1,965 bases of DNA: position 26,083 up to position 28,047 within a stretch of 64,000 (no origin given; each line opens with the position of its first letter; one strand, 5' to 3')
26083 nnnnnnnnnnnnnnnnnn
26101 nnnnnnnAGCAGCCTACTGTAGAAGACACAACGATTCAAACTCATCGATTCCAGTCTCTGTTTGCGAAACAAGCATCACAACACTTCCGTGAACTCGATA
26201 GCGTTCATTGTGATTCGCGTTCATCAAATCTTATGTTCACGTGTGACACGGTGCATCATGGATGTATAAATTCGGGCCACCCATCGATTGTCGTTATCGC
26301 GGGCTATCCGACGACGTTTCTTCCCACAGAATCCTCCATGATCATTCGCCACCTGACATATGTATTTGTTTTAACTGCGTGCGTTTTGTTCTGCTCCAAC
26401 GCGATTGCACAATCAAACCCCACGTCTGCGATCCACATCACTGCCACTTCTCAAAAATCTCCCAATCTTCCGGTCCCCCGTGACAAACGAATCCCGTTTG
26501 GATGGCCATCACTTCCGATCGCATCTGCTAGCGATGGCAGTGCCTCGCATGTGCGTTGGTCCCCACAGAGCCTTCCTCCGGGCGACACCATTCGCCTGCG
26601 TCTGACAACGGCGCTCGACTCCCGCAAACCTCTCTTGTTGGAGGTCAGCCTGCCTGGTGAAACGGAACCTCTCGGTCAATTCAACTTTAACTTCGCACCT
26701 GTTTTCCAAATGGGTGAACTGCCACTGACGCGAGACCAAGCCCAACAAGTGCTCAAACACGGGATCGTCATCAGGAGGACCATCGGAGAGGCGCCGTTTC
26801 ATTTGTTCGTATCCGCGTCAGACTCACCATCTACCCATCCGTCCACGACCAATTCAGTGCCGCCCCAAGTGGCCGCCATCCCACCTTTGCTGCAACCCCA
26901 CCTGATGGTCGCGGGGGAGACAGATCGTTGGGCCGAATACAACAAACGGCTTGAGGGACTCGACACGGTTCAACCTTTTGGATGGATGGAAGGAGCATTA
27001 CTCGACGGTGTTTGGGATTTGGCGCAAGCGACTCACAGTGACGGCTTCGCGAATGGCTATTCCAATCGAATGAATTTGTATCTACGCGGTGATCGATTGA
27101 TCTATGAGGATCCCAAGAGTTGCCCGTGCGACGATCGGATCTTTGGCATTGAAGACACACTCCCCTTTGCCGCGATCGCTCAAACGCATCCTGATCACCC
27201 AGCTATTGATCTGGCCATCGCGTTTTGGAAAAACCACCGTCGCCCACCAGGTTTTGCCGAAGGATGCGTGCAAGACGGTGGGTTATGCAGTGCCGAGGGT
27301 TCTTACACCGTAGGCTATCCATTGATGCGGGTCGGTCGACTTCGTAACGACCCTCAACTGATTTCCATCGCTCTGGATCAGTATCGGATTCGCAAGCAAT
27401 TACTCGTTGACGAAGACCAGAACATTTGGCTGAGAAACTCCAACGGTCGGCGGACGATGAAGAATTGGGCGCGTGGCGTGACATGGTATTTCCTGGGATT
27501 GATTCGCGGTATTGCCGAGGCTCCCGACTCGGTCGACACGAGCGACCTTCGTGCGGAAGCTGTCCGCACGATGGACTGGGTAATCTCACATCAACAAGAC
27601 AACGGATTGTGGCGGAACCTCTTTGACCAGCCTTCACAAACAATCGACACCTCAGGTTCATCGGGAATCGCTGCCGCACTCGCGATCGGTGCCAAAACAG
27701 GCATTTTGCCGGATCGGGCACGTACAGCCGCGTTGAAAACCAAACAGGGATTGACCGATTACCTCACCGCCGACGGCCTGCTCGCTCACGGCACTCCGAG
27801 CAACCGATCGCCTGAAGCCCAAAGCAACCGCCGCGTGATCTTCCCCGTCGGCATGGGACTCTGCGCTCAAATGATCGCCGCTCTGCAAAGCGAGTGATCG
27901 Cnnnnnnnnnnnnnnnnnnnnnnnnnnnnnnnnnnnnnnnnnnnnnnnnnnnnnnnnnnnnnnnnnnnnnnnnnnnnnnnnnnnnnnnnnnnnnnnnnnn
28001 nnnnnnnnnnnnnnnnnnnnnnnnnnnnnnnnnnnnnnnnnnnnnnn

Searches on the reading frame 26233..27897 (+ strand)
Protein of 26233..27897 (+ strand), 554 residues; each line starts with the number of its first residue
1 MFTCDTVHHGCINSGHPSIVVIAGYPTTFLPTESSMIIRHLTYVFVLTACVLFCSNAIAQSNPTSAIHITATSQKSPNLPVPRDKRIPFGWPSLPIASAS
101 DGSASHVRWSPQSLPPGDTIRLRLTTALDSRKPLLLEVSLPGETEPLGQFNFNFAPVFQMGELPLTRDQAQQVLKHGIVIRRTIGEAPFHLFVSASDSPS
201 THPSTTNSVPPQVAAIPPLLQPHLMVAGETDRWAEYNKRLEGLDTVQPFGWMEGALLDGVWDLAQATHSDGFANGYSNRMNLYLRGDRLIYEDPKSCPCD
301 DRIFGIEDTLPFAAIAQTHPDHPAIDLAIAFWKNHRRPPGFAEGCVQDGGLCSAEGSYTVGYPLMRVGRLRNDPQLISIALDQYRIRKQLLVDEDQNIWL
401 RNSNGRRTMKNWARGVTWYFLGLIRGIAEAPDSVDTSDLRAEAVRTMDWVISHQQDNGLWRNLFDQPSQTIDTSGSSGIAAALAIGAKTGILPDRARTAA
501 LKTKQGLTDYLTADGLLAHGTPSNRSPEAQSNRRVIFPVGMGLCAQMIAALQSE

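Call 8: search_protein_families(library=pfam, proteins=[window:26233-27897:+], max_evalue=0.001)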
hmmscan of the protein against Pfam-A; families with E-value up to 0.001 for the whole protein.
window:26233-27897:+ (554 aa): 1 family
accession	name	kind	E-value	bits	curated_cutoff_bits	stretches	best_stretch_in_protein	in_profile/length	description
PF07470.19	Glyco_hydro_88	-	1.8e-20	73.7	26.6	1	243-518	21-309/352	Glycosyl Hydrolase Family 88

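Call 87: search_solved_structures(query=window:26233-27897:+, max_evalue=0.001)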
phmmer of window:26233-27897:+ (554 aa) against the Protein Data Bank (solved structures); distinct sequences matched with E-value up to 0.001: 4.
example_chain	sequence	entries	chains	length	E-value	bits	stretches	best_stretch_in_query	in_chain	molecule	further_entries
3pmm_A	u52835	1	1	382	4.3e-11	45.1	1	362-516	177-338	Putative cytoplasmic protein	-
3qwt_A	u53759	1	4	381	4.9e-10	41.6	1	362-518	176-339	Putative GH105 family protein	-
2gh4_A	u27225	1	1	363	4.6e-05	25.2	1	399-512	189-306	Putative glycosyl hydrolase yteR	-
1nc5_A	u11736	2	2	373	4.8e-05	25.1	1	399-512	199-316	hypothetical protein yTER | Putative glycosyl hydrolase yteR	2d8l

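Call 90: search_protein_families(library=ncbifam, proteins=[window:26233-27897:+], max_evalue=0.001)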
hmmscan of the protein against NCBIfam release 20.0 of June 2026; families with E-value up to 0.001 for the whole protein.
window:26233-27897:+ (554 aa): 1 family
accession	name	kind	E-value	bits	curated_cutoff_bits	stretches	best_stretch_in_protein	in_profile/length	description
NF051900.1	BetGalacBglBAgro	equivalog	4.9e-14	52.1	420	1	360-519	128-293/333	beta-galactosidase BglB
